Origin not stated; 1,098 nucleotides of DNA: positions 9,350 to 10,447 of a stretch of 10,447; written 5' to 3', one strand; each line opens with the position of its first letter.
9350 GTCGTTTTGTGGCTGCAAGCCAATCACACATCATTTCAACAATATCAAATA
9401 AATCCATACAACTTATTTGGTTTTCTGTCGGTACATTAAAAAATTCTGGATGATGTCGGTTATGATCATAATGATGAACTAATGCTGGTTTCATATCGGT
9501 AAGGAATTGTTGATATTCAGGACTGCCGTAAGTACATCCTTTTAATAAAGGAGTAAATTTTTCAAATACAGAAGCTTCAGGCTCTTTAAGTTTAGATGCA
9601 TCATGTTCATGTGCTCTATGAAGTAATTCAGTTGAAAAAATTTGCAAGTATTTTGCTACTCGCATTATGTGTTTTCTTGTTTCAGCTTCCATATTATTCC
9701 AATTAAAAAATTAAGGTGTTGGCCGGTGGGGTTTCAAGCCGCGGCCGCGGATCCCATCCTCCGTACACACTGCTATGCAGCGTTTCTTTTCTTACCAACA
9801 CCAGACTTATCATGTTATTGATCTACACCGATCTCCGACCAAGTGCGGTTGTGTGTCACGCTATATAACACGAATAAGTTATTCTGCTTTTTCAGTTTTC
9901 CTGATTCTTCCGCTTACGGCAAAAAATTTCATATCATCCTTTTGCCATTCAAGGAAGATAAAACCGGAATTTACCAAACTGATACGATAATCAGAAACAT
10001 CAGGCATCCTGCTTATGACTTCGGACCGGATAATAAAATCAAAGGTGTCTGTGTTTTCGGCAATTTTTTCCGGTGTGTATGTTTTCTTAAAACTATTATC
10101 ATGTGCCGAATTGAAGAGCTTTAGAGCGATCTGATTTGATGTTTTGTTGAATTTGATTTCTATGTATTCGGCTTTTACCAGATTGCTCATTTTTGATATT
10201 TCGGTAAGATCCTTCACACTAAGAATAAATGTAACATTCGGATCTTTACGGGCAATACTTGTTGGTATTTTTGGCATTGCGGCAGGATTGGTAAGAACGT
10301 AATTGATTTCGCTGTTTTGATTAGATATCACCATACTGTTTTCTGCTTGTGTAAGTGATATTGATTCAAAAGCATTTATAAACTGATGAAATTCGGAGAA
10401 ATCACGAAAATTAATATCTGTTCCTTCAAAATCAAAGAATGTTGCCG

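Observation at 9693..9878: GC-rich palindromic 88-bp element with terminal 8-bp inverted repeats and overlapping SacII/NotI/BamHI sites in an AT-rich phage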

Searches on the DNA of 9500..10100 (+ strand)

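Call 5: search_rna_families(source=window, threshold=evalue, max_evalue=10, start=9500, end=10100, show_alignments=3)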
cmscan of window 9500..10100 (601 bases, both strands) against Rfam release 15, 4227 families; matches with E-value up to 10: 2.
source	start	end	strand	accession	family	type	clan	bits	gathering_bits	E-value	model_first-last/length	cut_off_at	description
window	9589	9637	+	RF01312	sR9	Gene; snRNA; snoRNA; CD-box;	-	14.2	36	7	1-55/55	no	Small nucleolar RNA sR9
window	9635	9669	+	RF00457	IRES_mnt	Cis-reg; IRES;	-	9.4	100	7.5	1-203/203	no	Mnt IRES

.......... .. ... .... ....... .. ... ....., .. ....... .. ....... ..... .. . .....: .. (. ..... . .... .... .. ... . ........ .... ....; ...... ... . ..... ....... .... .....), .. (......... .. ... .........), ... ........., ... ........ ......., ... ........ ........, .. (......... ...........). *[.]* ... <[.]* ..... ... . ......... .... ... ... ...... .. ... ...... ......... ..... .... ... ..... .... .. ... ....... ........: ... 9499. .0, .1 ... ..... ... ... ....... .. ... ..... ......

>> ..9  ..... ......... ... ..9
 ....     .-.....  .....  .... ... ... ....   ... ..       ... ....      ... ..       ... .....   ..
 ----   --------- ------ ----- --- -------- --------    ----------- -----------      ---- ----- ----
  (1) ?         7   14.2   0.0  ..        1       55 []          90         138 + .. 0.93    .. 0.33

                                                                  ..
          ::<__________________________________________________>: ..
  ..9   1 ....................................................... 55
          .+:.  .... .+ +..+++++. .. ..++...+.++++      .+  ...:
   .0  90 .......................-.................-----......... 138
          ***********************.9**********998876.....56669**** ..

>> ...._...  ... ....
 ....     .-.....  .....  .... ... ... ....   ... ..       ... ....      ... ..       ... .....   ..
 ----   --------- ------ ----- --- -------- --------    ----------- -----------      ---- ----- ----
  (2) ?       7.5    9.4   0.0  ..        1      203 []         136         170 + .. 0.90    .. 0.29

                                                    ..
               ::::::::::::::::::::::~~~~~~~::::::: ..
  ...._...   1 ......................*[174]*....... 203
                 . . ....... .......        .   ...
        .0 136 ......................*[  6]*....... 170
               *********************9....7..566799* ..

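Call 7: search_dna_similar(query=window:9600-9990:+, collection=phages, mode=distant, max_rows=30)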
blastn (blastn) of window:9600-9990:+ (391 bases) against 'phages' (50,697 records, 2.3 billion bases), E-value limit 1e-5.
No match.

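Call 41: search_dna_similar(query=window:9693-9878:-, collection=plasmids, mode=distant, max_evalue=1, max_rows=15)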
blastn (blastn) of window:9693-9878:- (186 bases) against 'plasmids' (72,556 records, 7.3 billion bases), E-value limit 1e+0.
No match.

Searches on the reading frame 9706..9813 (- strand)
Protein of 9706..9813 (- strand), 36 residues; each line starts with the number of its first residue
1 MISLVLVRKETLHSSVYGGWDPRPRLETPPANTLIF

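Call 54: search_protein_representatives(protein=window:9706-9813:-)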
Query: 36 residues. Proteins with E-value up to 0.001 (for the whole library): 5; up to 1e-10: 1; up to 1e-30: 0. The best 5 are listed.
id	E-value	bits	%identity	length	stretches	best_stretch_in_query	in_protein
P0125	8.0e-11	55.9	37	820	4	5-28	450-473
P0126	1.4e-07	46.1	47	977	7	14-33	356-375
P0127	6.7e-05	37.9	57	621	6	2-20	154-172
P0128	7.6e-05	37.8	53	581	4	8-34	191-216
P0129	1.9e-04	36.6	50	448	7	12-27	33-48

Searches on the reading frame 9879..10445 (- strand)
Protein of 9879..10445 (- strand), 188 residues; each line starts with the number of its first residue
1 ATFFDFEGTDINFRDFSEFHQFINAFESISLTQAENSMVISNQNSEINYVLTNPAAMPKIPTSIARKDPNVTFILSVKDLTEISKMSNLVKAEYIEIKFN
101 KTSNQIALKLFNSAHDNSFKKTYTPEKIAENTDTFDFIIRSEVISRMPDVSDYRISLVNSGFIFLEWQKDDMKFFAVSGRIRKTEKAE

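Call 12: search_protein_families(library=phrogs, proteins=[window:9879-10445:-], max_evalue=0.001)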
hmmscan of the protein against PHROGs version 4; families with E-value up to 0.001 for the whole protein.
window:9879-10445:- (188 aa): 1 family
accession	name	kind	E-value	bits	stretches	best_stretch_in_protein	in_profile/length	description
phrog_223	-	DNA, RNA and nucleotide metabolism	2.5e-13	51.1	1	15-175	56-213/222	DNA polymerase processivity factor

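Call 13: search_protein_families(library=pfam, proteins=[window:9879-10445:-], max_evalue=0.01)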
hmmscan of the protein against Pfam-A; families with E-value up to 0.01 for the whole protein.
window:9879-10445:- (188 aa): 0 families
